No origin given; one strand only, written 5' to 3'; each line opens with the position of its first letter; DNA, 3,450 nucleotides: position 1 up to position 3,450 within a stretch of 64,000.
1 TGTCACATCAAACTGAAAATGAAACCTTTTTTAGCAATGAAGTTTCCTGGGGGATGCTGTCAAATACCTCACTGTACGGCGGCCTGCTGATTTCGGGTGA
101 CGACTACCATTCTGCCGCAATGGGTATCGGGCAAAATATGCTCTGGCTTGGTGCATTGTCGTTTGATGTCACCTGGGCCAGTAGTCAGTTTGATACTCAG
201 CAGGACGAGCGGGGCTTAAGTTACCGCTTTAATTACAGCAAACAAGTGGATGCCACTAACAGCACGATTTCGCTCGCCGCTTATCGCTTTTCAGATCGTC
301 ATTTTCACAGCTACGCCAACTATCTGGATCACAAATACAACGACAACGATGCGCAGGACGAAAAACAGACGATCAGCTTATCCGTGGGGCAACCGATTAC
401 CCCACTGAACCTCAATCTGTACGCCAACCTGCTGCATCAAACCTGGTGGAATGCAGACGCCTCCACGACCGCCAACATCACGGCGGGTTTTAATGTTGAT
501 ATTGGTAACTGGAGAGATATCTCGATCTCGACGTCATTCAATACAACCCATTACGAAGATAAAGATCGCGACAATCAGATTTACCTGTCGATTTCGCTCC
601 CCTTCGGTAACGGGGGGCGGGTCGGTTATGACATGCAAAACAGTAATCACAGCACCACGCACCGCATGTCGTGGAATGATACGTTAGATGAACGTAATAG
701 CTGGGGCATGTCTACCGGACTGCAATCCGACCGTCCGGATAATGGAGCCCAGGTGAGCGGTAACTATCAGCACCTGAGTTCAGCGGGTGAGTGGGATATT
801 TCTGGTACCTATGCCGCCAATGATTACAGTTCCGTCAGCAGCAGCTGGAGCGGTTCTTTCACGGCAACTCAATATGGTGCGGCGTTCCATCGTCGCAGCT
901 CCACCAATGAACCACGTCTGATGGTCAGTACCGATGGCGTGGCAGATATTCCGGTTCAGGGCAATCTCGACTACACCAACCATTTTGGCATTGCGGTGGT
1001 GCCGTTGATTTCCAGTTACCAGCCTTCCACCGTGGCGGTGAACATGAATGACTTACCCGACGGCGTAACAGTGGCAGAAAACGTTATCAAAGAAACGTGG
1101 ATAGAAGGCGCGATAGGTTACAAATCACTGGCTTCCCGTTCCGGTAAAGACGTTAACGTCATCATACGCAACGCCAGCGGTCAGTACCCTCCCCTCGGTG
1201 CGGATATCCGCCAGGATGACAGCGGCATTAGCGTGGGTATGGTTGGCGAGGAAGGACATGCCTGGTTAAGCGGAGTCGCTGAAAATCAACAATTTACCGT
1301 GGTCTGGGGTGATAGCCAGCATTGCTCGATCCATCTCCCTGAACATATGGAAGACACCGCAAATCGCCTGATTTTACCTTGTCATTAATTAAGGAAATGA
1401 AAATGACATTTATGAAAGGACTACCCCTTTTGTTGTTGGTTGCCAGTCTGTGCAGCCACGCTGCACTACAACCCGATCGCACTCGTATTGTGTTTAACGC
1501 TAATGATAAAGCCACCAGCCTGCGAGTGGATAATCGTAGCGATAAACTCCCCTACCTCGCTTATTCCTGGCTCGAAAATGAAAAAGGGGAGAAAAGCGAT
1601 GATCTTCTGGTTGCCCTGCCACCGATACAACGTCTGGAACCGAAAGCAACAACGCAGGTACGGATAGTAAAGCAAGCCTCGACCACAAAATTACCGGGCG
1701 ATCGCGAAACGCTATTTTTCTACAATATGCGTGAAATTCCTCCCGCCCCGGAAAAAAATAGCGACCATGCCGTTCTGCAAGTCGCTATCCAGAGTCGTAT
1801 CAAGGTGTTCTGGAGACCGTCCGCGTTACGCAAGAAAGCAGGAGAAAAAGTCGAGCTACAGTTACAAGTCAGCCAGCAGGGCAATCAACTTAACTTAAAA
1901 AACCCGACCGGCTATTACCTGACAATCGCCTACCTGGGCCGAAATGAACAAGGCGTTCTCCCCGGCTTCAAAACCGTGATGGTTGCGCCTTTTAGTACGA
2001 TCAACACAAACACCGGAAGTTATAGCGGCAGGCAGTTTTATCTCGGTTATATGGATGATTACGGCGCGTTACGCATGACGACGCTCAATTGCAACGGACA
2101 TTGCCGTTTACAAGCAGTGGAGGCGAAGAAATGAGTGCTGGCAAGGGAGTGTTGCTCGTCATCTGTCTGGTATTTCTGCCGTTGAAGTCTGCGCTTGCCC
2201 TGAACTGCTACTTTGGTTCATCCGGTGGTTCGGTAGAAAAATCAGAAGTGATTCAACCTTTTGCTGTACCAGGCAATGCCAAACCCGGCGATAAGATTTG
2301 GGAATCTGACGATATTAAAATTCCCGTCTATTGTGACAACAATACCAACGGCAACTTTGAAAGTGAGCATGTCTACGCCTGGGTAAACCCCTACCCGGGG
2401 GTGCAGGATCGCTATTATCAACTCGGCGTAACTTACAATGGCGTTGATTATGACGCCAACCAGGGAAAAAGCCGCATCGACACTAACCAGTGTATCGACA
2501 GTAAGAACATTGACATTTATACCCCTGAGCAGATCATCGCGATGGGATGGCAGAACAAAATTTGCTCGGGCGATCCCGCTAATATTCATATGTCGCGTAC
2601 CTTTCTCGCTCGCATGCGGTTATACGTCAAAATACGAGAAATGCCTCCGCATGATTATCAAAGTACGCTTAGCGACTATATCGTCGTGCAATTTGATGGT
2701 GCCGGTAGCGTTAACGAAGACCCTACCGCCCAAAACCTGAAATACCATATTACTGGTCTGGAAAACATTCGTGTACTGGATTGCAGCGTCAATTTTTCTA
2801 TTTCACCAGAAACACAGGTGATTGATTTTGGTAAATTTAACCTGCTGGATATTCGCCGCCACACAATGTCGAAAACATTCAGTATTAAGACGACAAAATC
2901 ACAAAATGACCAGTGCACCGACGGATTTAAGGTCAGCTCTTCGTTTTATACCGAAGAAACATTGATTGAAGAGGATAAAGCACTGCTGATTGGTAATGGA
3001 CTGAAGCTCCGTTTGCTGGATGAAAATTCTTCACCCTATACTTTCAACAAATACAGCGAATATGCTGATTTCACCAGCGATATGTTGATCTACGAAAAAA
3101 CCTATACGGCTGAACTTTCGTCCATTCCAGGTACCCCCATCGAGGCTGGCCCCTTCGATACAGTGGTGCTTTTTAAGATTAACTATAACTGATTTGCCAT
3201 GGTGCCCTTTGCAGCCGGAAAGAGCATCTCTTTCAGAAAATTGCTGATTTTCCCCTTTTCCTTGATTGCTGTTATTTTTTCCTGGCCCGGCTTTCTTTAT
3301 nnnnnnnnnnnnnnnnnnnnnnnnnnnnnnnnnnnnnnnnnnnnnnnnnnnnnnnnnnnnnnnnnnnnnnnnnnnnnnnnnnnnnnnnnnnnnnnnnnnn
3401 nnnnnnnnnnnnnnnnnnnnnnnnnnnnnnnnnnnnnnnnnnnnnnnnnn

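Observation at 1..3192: Cryptic chaperone-usher fimbrial cluster (usher, chaperone, adhesin-like subunit)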

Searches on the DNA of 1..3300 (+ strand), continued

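Call 44: search_dna_similar(query=window:3-1388:+, collection=ecoli_genomes, mode=near, rows=spread, max_rows=20)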
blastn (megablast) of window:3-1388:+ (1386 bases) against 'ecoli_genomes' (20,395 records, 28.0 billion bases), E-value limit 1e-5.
Records with a match: 3755; places in all: 3764; records where one place covers at least 80% of the query: 3747.
Genomes with a match: 3755 of 5426; with a place that covers at least 80% of the query: 3747. Places per genome that has any: lowest 1, median 1, highest 2. On chromosomes: 3763 places; on plasmids: 1.
Best place of each record, by identity: 95-99% 2500; 90-95% 1255.
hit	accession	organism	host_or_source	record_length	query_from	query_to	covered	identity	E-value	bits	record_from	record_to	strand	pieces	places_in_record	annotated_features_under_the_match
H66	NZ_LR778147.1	Escherichia coli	sediment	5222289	1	1386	100%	98.9%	0e+0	2477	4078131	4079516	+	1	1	ybgQ: fimbria/pilus outer membrane usher protein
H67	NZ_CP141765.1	Escherichia coli strain HYM1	duck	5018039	1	1386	100%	98.4%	0e+0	2438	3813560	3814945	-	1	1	ybgQ: fimbria/pilus outer membrane usher protein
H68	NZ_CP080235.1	Escherichia coli O139:H1 strain W13-16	Sus scrofa scrofa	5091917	4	1386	100%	98.2%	0e+0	2416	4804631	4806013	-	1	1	ybgQ: fimbria/pilus outer membrane usher protein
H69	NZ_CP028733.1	Escherichia coli strain H2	Homo sapiens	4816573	1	1386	100%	95.7%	0e+0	2233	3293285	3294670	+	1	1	ybgQ: fimbria/pilus outer membrane usher protein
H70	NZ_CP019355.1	Escherichia coli strain XH988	Homo sapiens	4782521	1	1386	100%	95.7%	0e+0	2228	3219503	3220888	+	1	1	ybgQ: fimbria/pilus outer membrane usher protein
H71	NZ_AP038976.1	Escherichia coli O103:H2 strain 129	Homo sapiens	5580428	1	1386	100%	95.7%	0e+0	2228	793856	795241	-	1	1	ybgQ: fimbria/pilus outer membrane usher protein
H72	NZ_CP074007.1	Escherichia coli strain PD4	Pig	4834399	1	1386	100%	95.6%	0e+0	2222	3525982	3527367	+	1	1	ybgQ: fimbria/pilus outer membrane usher protein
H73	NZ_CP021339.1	Escherichia coli strain 95NR1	fecal sample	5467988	1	1386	100%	95.5%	0e+0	2217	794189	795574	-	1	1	ybgQ: fimbria/pilus outer membrane usher protein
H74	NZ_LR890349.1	Escherichia coli strain MSB1_9D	Homo sapiens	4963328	1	1386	100%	95.5%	0e+0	2217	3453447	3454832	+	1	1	ybgQ: fimbria/pilus outer membrane usher protein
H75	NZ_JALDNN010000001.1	Escherichia coli strain EC2641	disinfected tableware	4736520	1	1386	100%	95.5%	0e+0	2211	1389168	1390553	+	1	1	ybgQ: fimbria/pilus outer membrane usher protein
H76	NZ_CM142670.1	Escherichia coli strain UID2309220010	Homo sapiens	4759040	1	1386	100%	95.5%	0e+0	2211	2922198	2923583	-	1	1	ybgQ: fimbria/pilus outer membrane usher protein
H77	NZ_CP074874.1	Escherichia coli strain 2011C_4037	Homo sapiens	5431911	1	1386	100%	95.4%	0e+0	2206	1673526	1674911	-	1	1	ybgQ: fimbria/pilus outer membrane usher protein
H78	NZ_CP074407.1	Escherichia coli strain GDAR2-2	Mus musculus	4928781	1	1386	100%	95.2%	0e+0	2194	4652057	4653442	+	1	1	ybgQ: fimbria/pilus outer membrane usher protein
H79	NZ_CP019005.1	Escherichia coli strain Ecol_AZ155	Homo sapiens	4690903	1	1386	100%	94.3%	0e+0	2119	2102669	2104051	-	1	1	ybgQ: fimbria/pilus outer membrane usher protein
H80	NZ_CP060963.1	Escherichia coli strain EC7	Homo sapiens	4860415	1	1386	100%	94.3%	0e+0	2119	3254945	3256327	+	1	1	ybgQ: fimbria/pilus outer membrane usher protein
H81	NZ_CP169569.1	Escherichia coli strain MC1061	Monoculture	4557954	1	1386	100%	94.3%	0e+0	2119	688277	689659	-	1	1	ybgQ: fimbria/pilus outer membrane usher protein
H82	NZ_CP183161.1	Escherichia coli strain 605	Homo sapiens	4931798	1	1386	100%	94.3%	0e+0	2119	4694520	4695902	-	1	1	ybgQ: fimbria/pilus outer membrane usher protein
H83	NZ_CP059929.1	Escherichia coli strain 162.2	Turkey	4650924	1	1386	100%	94.2%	0e+0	2113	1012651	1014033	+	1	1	ybgQ: fimbria/pilus outer membrane usher protein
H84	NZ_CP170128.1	Escherichia coli strain C122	not applicable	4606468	1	1386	100%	94.1%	0e+0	2102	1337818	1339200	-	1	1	ybgQ: fimbria/pilus outer membrane usher protein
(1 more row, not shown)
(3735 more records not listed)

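Call 59: get_annotated_region(hit=H42, flank=5000)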
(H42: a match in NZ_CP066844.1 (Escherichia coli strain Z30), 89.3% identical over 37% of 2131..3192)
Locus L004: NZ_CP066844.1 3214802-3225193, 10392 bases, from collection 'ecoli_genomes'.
description: Escherichia coli strain Z30 chromosome, complete genome
organism: Escherichia coli strain Z30 (NCBI taxid 562)
replicon: chromosome; assembly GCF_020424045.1
host: Homo sapiens; source: -; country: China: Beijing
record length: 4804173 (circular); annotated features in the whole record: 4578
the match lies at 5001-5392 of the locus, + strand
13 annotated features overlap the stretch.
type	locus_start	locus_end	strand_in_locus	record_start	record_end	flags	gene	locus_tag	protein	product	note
CDS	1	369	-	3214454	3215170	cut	sdhB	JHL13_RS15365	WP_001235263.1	succinate dehydrogenase iron-sulfur subunit SdhB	-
CDS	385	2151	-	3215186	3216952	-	sdhA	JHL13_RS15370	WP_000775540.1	succinate dehydrogenase flavoprotein subunit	-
CDS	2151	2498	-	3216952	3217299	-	sdhD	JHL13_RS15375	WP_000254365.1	succinate dehydrogenase membrane anchor subunit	-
CDS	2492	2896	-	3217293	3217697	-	sdhC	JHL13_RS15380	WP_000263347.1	succinate dehydrogenase cytochrome b556 subunit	-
CDS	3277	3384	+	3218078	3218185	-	-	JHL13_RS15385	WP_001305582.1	hypothetical protein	-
CDS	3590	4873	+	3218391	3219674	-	gltA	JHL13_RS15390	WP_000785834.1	citrate synthase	-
CDS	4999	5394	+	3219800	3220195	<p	-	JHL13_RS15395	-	type 1 fimbrial protein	incomplete; partial in the middle of a contig; missing N-terminus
CDS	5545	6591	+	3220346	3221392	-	abrB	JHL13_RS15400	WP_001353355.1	AbrB family transcriptional regulator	-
CDS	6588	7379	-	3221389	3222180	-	nei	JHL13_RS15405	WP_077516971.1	endonuclease VIII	-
CDS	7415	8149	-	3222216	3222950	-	pxpA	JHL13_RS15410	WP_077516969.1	5-oxoprolinase subunit PxpA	-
CDS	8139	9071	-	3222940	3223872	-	pxpC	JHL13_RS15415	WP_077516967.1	5-oxoprolinase subunit PxpC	-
CDS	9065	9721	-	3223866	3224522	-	pxpB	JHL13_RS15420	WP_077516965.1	5-oxoprolinase subunit PxpB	-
CDS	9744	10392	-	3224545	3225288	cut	ybgI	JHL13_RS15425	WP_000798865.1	radiation resistance protein YbgI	-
